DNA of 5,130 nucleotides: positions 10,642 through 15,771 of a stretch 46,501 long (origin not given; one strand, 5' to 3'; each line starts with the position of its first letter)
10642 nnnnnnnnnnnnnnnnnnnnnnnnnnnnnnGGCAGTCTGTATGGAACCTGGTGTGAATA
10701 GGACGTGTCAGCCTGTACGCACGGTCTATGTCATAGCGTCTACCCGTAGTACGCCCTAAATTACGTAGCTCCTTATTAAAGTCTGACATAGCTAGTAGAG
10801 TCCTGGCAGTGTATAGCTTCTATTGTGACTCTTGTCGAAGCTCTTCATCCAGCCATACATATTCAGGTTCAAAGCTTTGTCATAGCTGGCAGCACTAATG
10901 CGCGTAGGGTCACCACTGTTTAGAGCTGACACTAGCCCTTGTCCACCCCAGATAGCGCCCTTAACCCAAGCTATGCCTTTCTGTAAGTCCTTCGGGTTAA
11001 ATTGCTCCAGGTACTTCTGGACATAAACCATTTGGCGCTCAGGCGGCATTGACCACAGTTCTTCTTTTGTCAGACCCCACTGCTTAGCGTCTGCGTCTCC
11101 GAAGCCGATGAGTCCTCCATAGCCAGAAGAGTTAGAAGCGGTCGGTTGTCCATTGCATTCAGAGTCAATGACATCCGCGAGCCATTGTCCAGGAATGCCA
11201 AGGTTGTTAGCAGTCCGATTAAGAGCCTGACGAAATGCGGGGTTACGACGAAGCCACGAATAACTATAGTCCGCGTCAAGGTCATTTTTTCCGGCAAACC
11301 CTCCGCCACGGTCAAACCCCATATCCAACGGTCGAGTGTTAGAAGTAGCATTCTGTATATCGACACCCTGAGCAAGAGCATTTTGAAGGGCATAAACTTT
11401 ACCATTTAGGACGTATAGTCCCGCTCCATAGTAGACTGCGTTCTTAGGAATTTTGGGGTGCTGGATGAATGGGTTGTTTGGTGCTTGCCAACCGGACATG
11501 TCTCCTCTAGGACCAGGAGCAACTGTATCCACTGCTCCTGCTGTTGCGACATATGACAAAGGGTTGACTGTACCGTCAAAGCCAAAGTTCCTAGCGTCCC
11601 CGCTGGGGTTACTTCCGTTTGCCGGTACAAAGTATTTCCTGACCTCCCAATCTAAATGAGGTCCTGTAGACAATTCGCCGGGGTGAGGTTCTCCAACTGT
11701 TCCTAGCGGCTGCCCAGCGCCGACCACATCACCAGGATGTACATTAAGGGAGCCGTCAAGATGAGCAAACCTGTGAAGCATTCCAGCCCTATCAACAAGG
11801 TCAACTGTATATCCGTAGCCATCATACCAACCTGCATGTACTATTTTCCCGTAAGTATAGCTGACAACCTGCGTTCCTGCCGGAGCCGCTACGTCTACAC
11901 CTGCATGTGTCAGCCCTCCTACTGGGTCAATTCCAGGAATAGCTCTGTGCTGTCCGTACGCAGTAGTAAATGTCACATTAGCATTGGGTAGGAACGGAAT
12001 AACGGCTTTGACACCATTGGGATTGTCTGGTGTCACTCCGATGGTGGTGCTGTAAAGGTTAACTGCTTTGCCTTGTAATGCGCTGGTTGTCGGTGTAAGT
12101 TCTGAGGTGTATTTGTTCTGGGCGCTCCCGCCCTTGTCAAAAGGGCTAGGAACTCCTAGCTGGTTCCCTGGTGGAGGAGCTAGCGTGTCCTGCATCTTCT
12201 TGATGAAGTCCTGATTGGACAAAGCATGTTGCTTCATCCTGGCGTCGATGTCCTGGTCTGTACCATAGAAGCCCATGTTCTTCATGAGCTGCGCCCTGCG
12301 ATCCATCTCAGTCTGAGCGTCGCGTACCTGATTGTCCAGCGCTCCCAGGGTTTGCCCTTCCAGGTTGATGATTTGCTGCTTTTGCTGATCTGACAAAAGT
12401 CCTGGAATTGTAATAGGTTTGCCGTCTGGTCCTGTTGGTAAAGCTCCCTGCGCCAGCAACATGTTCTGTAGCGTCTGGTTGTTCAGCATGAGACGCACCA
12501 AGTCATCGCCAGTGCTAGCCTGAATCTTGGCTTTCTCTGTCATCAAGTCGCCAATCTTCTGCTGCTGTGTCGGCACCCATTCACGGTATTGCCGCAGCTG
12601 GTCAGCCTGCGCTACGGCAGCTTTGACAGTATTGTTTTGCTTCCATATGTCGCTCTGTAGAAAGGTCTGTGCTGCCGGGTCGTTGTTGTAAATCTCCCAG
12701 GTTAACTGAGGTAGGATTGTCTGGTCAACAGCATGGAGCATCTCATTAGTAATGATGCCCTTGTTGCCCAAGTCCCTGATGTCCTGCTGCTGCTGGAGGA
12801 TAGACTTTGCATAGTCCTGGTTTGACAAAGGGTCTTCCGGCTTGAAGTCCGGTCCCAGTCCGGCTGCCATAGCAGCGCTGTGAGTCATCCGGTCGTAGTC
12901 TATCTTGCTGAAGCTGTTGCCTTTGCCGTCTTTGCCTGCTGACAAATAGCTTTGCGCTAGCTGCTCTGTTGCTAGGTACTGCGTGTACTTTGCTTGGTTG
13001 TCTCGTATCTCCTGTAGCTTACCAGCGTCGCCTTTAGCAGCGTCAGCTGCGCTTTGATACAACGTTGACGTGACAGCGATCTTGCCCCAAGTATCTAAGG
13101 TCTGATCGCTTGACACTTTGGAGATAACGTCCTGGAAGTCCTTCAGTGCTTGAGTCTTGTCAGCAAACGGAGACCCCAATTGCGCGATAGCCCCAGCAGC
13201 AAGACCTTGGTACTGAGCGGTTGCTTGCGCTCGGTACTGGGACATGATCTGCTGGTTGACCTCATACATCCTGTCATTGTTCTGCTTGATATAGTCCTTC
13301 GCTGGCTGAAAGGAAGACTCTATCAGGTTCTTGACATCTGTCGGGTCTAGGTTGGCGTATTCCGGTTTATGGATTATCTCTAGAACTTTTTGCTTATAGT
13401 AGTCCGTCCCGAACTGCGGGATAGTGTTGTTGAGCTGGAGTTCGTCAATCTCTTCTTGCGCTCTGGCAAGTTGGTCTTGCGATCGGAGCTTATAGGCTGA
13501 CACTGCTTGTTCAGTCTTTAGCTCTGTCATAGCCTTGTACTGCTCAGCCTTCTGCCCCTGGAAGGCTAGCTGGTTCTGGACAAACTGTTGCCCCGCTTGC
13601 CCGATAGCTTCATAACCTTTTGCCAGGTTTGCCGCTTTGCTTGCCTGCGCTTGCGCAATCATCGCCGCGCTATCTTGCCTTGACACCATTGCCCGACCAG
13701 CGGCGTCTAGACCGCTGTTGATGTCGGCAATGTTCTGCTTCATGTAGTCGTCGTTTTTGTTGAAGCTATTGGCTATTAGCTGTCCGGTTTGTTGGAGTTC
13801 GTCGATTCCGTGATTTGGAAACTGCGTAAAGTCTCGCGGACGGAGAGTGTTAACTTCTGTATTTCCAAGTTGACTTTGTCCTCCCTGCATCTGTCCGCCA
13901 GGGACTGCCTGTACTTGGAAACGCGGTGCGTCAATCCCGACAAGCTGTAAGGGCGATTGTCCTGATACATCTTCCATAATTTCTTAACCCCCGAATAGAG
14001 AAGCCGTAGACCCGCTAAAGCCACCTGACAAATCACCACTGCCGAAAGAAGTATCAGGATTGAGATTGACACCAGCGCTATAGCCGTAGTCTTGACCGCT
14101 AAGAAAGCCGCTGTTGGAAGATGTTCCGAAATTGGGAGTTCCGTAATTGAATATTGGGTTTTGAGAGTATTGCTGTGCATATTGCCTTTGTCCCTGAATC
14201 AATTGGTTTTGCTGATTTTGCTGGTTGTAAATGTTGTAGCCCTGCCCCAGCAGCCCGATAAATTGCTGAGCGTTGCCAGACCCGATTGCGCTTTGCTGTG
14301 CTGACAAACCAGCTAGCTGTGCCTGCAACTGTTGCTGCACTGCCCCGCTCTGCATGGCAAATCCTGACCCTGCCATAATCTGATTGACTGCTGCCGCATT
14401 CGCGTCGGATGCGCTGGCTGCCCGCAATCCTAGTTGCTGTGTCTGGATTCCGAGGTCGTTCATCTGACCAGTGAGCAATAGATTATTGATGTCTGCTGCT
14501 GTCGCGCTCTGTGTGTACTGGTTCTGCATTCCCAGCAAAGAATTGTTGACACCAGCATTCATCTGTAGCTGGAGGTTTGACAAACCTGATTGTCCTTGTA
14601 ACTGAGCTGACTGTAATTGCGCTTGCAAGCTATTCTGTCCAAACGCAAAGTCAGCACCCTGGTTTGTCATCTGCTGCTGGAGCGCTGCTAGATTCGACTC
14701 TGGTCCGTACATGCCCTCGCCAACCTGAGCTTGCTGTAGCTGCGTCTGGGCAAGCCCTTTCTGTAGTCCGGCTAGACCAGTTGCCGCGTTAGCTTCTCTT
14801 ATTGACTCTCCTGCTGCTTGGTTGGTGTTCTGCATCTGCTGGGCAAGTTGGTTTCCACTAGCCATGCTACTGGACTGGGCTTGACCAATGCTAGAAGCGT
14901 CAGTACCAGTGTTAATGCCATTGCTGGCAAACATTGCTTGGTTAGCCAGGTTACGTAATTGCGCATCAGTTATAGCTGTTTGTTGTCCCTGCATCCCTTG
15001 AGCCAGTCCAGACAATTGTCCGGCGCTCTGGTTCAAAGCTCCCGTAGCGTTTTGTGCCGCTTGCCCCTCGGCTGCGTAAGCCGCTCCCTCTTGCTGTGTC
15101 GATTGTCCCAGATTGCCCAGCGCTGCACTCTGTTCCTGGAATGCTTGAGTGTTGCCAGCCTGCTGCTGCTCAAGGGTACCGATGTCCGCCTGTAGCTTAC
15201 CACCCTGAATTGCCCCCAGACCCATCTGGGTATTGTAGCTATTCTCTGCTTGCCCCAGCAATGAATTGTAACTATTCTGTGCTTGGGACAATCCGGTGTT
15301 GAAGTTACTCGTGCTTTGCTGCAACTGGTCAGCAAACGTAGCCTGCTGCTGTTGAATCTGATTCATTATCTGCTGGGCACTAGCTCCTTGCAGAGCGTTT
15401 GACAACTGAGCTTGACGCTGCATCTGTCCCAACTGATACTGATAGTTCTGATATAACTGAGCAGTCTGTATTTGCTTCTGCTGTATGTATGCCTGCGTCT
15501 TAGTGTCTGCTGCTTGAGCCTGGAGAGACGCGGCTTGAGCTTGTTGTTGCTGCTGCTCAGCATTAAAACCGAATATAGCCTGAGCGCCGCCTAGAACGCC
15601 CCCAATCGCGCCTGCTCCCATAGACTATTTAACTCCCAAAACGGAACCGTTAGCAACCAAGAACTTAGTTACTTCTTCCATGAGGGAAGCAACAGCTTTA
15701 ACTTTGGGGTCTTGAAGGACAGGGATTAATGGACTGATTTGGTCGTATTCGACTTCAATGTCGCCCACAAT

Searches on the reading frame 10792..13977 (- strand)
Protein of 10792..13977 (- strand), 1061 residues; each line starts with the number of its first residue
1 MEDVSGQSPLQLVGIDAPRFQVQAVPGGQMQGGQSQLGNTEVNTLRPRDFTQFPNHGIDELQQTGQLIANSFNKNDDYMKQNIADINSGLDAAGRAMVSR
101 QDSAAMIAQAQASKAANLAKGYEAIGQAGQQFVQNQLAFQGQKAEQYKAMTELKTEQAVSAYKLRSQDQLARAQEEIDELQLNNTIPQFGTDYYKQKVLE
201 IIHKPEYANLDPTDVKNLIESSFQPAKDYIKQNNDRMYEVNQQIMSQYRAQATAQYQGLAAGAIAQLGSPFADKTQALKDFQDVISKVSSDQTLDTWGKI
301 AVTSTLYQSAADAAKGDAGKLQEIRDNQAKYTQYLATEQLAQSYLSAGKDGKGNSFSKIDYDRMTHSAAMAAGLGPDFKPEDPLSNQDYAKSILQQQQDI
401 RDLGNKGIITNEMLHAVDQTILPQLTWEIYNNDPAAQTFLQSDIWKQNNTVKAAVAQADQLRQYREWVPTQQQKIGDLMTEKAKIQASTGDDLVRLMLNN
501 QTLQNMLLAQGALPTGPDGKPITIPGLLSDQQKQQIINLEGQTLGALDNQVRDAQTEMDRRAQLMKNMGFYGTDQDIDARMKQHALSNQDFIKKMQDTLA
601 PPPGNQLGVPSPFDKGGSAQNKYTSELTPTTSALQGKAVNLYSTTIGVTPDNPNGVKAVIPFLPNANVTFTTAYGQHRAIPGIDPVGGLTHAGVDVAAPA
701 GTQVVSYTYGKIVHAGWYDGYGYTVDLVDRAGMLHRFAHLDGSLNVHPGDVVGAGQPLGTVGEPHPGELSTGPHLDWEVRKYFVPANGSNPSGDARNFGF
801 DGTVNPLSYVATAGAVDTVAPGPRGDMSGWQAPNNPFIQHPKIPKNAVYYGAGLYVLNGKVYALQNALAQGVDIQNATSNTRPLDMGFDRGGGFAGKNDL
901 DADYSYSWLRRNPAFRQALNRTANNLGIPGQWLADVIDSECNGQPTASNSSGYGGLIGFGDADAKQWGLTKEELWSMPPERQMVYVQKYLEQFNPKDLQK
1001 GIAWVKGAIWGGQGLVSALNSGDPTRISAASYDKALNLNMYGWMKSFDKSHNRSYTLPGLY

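Call 6: search_protein_families(library=phrogs, proteins=[window:10792-13977:-], max_evalue=0.001)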
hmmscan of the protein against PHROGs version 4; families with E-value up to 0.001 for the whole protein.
window:10792-13977:- (1061 aa): 13 families
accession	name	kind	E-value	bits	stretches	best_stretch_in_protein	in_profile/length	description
phrog_21656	-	other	3.2e-74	251.5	1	51-1034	25-968/1022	peptidase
phrog_6700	-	lysis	2.6e-13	48.8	1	687-782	2622-2714/2898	endolysin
phrog_7767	-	other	4.2e-12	47.2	1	669-782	5-109/194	metallo-endopeptidase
phrog_28672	-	other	6.5e-10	39.2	1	687-780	284-374/397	metallo-endopeptidase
phrog_4928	-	unknown function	1.5e-09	37.9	1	902-997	613-716/834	-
phrog_37190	-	other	3e-08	34.4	1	670-781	123-227/244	peptidase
phrog_3572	-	lysis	3.6e-08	33.3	1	671-787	464-580/653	endolysin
phrog_23188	-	tail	8.7e-08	30.1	1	681-779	3152-3249/5002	tail length tape measure protein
phrog_3578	-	lysis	1.7e-07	32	1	662-821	208-367/405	endolysin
phrog_196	-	tail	4.2e-06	26.6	1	911-993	379-463/536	baseplate hub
phrog_13530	-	unknown function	6.7e-06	25.5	1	910-1002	602-694/997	-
phrog_880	-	lysis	0.00018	22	1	682-780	20-120/435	endolysin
phrog_16615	-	other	0.00037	20.4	1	688-783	416-508/529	peptidase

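Call 70: search_solved_structures(query=window:10795-13977:-, max_evalue=0.001)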
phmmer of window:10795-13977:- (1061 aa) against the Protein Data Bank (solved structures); distinct sequences matched with E-value up to 0.001: 23.
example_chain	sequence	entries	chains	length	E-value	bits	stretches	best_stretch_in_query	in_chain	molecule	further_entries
9k2v_E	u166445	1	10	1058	1.3e-51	179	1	205-1055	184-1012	Internal protein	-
9gy1_A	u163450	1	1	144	5.6e-08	34.6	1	676-781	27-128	Peptidase, M23 family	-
4qp5_A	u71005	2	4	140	8.8e-08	33.9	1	686-778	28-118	Lysostaphin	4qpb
2hsi_A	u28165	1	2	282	3.1e-07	32.1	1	690-779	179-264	Putative peptidase M23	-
5nmy_A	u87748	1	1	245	5.8e-07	31.2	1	686-800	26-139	Lysostaphin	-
4lxc_A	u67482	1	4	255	6.4e-07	31.1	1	686-800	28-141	Lysostaphin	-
5j1l_A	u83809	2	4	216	2.1e-06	29.4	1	690-787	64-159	ToxR-activated gene (TagE)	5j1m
6rk4_A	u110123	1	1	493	2.9e-06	28.9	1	686-800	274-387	Lysostaphin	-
3slu_A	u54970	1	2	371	6.7e-06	27.7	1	690-787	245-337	M23 peptidase domain protein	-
6muk_A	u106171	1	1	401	7.5e-06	27.5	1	690-787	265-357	Peptidase M23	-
4bh5_A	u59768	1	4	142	4.7e-05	24.9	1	687-781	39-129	MUREIN HYDROLASE ACTIVATOR ENVC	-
4rny_A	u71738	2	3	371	6.8e-05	24.4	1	690-787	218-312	Conserved hypothetical secreted protein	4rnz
8c0j_B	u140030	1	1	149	8.2e-05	24.1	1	687-781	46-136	Murein hydrolase activator EnvC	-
2b44_A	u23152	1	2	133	8.7e-05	24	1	687-777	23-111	Glycyl-glycine endopeptidase lytM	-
2b0p_A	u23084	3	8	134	9.7e-05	23.9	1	687-777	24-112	Glycyl-glycine endopeptidase lytM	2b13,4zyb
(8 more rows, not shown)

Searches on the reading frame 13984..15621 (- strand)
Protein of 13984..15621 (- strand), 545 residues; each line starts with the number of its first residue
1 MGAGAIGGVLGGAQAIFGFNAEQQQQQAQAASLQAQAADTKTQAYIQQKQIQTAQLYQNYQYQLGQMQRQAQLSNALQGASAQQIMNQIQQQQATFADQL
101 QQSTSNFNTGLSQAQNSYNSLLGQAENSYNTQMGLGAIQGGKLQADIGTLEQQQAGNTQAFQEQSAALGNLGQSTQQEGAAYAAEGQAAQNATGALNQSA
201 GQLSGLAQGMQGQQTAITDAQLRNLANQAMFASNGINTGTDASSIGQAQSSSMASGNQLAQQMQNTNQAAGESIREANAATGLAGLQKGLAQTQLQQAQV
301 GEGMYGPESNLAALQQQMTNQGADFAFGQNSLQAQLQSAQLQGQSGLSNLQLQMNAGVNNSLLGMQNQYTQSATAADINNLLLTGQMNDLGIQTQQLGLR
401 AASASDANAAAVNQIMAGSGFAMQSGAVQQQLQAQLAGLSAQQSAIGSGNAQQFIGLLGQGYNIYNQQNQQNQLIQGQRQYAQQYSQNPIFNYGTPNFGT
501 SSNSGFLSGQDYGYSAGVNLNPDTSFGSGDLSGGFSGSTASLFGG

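Call 6: search_protein_families(library=phrogs, proteins=[window:13984-15621:-], max_evalue=0.001)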
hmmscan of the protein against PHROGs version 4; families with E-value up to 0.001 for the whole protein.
window:13984-15621:- (545 aa): 0 families

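Call 71: search_solved_structures(query=window:13987-15621:-, max_evalue=0.01)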
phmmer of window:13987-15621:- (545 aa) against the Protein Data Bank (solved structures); distinct sequences matched with E-value up to 0.01: 0.

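Call 84: search_protein_families(library=pfam, proteins=[window:13987-15621:-], max_evalue=0.001)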
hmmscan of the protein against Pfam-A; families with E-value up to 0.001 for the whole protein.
window:13987-15621:- (545 aa): 0 families
